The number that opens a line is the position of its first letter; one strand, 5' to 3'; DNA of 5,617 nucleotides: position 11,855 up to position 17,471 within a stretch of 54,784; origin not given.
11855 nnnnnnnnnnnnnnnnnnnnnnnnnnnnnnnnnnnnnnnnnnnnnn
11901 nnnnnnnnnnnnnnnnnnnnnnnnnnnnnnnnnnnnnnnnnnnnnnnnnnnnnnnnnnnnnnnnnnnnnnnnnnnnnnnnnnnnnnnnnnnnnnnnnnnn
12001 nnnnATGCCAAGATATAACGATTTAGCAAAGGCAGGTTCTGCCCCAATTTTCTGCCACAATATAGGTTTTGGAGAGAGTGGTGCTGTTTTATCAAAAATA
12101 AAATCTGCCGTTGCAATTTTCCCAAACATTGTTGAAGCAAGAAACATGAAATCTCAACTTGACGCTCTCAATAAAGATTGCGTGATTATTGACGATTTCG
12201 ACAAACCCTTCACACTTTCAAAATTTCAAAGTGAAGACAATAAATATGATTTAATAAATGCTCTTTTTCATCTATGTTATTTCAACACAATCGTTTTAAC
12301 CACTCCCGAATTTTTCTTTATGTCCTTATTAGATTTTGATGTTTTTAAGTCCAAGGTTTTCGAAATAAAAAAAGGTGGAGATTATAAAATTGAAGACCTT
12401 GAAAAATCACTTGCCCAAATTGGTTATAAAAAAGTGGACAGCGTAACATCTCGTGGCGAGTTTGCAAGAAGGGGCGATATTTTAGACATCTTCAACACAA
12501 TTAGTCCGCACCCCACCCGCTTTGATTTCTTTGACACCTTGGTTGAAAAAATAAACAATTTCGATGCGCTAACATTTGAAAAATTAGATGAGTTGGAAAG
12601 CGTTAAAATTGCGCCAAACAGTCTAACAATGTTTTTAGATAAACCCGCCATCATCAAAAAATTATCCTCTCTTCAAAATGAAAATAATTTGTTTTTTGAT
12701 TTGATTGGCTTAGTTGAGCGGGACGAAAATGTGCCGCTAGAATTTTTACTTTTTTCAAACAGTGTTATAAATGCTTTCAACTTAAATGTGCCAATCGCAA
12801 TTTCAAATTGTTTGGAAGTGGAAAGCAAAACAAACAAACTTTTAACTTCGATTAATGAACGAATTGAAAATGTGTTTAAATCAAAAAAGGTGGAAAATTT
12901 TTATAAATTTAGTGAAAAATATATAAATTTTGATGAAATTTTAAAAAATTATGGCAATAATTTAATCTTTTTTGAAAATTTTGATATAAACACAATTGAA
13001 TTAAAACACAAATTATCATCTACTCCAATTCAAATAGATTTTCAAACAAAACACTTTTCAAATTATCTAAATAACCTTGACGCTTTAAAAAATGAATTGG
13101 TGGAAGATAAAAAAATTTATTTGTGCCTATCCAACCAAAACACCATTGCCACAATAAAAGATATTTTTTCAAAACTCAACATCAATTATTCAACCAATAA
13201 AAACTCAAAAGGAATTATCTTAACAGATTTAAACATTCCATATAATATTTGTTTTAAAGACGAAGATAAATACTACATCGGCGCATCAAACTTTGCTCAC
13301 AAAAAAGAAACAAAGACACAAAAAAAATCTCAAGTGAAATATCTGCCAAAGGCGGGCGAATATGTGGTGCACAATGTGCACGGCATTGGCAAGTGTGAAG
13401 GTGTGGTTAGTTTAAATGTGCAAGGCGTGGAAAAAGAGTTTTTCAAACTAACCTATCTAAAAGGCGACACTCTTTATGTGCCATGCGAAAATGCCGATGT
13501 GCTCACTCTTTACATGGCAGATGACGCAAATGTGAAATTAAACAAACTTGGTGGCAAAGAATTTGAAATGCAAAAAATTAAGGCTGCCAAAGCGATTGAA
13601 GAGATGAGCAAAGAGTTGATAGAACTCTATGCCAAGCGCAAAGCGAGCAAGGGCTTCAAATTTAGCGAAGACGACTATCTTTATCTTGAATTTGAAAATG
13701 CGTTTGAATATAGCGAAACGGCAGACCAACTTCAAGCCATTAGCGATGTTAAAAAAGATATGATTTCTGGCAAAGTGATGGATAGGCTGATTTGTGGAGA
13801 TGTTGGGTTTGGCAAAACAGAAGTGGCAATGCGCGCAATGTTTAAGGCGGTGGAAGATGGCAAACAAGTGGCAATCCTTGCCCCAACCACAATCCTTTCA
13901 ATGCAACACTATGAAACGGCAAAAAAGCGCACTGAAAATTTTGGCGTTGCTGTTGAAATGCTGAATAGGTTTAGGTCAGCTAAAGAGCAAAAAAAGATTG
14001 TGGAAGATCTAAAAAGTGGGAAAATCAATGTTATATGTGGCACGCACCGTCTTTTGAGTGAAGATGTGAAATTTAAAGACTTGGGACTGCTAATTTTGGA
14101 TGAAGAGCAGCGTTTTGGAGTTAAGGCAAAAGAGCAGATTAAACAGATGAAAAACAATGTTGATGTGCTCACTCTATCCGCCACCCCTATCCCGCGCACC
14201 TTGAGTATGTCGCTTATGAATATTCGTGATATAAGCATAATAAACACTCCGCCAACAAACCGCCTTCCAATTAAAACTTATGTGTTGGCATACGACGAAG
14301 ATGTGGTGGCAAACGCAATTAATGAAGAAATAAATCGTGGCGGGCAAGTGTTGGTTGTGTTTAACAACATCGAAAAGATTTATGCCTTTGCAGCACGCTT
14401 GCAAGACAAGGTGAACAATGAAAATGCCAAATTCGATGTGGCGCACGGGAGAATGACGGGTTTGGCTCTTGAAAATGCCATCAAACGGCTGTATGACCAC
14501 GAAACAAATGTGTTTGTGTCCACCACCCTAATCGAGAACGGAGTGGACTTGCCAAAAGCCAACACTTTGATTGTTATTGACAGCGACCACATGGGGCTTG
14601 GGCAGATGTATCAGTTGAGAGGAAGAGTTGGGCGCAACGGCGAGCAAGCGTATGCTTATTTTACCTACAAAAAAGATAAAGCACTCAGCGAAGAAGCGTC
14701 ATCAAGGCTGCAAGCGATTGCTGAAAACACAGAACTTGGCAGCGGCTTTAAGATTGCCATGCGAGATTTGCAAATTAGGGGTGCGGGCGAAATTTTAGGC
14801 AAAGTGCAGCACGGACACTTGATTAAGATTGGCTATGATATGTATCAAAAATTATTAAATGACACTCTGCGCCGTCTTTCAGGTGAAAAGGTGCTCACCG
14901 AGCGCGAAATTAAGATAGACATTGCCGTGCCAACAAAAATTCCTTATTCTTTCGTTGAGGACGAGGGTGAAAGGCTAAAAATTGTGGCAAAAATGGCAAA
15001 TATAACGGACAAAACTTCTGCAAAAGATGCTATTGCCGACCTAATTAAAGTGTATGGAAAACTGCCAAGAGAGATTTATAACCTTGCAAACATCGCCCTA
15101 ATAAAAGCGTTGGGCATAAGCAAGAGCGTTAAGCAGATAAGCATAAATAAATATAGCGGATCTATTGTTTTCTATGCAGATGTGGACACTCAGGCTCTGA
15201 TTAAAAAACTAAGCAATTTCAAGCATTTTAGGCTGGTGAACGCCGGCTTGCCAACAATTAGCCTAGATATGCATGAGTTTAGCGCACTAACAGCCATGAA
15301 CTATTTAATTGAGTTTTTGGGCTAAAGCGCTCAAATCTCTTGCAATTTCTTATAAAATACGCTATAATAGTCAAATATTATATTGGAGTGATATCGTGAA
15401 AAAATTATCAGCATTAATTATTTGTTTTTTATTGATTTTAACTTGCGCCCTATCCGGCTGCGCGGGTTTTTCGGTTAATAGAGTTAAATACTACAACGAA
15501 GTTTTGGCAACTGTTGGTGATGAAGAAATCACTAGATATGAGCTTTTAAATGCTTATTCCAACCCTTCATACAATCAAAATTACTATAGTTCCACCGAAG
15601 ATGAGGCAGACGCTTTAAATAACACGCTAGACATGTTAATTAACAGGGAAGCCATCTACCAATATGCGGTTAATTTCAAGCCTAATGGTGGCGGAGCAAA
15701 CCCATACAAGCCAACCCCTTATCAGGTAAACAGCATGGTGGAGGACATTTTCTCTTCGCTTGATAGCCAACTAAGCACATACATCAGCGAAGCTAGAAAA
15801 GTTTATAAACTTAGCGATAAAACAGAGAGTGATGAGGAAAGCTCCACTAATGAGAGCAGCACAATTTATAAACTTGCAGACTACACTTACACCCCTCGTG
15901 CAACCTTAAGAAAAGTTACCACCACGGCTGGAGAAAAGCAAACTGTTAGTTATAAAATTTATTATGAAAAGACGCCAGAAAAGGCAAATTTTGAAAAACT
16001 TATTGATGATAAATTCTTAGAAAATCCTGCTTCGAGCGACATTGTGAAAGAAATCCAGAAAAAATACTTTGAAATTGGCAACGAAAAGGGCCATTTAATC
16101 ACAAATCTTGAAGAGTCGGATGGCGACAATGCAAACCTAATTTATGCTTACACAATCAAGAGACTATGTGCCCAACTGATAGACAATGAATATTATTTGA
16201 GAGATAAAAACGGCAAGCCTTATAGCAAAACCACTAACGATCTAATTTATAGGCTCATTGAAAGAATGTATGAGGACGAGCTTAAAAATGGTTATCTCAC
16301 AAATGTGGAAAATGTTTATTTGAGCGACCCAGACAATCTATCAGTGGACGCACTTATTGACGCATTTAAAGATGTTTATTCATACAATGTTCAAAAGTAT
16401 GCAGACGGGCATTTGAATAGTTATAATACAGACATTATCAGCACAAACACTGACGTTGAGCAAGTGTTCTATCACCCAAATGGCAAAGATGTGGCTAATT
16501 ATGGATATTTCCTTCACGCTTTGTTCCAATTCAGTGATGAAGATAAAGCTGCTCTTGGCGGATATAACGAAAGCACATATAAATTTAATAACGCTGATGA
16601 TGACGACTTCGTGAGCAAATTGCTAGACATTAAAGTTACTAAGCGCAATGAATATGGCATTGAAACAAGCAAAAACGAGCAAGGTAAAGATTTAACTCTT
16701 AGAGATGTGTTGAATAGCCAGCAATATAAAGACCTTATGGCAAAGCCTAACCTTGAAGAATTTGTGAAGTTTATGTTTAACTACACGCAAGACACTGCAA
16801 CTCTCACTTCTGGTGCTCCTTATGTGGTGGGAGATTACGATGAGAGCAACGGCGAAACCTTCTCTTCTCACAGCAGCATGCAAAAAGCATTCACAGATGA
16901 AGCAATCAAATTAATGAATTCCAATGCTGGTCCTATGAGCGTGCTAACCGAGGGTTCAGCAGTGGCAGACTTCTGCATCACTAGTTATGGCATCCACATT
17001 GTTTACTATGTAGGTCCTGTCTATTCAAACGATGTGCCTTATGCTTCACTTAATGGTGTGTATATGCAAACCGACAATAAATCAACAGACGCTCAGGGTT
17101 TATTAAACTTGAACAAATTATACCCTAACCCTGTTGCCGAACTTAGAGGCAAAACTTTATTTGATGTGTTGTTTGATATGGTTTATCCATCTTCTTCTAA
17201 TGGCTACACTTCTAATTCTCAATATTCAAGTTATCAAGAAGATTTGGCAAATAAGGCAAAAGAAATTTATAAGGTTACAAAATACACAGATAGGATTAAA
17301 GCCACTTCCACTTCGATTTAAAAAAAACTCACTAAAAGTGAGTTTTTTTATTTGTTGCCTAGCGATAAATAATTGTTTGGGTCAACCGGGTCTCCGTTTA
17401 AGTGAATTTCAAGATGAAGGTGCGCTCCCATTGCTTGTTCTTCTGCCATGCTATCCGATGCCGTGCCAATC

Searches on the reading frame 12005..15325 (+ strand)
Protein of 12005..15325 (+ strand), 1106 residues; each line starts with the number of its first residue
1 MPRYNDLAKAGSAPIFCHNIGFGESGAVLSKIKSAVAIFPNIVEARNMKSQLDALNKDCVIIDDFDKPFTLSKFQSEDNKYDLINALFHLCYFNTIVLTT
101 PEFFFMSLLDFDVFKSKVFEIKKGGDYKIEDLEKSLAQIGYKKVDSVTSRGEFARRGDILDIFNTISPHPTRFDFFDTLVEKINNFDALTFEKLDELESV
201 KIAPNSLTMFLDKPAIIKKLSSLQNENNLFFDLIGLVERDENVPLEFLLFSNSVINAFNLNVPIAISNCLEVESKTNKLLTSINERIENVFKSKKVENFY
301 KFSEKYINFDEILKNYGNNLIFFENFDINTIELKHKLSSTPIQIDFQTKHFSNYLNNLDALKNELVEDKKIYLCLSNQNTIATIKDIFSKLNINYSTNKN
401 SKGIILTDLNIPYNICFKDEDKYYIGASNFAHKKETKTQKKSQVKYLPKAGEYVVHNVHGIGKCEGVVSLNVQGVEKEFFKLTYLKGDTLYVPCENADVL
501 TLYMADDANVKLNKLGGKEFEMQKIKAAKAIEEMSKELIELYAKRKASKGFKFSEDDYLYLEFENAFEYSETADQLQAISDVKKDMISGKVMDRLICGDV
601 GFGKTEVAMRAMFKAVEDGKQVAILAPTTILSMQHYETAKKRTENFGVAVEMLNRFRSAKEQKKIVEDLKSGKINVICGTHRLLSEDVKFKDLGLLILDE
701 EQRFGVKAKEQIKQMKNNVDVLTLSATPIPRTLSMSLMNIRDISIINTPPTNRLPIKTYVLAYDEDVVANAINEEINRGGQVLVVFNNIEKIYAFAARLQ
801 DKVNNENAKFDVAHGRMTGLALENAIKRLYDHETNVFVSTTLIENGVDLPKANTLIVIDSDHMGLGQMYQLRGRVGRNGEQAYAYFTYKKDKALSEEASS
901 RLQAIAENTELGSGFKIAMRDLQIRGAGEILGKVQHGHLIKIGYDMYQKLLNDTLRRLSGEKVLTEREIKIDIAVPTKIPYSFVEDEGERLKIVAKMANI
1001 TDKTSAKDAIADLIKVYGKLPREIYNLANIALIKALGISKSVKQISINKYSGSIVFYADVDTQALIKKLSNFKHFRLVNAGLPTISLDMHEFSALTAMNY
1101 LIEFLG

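Call 56: search_protein_families(library=pfam, proteins=[window:12005-15325:+], max_evalue=0.0001)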
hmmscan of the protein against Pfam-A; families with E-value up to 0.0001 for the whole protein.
window:12005-15325:+ (1106 aa): 7 families
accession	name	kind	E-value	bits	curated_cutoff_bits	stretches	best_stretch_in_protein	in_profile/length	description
PF00270.35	DEAD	-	1.3e-26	93.7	26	1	572-733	1-164/167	DEAD/DEAH box helicase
PF17757.6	UvrB_inter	-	2.4e-21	76.1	22.9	1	120-206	2-89/91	UvrB interaction domain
PF00271.37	Helicase_C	-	1.3e-19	70.9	23.5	1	772-879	6-110/110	Helicase conserved C-terminal domain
PF02559.22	CarD_TRCF_RID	-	6.6e-16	58.6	23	1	449-503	2-56/57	CarD-like/TRCF RID domain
PF03461.20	TRCF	-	3.8e-13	50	25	1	974-1060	2-88/95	TRCF domain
PF04851.21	ResIII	-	1.8e-08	34.9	22.5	1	573-728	6-162/164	Type III restriction enzyme, res subunit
PF22590.2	Cas3-like_C_2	-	4.4e-06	27.3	27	1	779-879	2-105/106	CRISPR-associated nuclease/helicase Cas3, C-terminal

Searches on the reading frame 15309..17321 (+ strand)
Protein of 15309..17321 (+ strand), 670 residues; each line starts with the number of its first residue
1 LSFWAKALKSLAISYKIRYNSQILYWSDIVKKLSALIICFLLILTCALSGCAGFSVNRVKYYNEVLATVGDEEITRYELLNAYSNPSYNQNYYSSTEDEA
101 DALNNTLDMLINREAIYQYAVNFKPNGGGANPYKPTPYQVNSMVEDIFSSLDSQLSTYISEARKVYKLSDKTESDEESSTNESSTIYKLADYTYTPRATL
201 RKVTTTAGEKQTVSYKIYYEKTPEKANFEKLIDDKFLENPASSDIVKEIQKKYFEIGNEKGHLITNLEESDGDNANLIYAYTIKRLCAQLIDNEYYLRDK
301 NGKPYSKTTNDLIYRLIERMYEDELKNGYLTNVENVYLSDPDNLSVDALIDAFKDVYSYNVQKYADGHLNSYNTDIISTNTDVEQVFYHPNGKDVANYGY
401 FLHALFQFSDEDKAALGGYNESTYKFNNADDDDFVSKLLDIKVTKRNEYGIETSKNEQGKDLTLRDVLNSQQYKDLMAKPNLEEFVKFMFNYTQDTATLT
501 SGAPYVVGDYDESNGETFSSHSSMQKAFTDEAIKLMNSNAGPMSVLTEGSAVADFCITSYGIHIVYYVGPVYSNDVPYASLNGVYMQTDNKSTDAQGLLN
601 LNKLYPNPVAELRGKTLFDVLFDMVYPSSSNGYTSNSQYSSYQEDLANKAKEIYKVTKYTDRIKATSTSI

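Call 56: search_protein_families(library=pfam, proteins=[window:15309-17321:+], max_evalue=0.0001)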
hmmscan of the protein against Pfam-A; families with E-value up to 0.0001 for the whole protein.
window:15309-17321:+ (670 aa): 1 family
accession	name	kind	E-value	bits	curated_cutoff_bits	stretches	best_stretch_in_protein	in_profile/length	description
PF13624.11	SurA_N_3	-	1.4e-06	28.7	27.2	1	31-120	10-101/162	SurA-like N-terminal domain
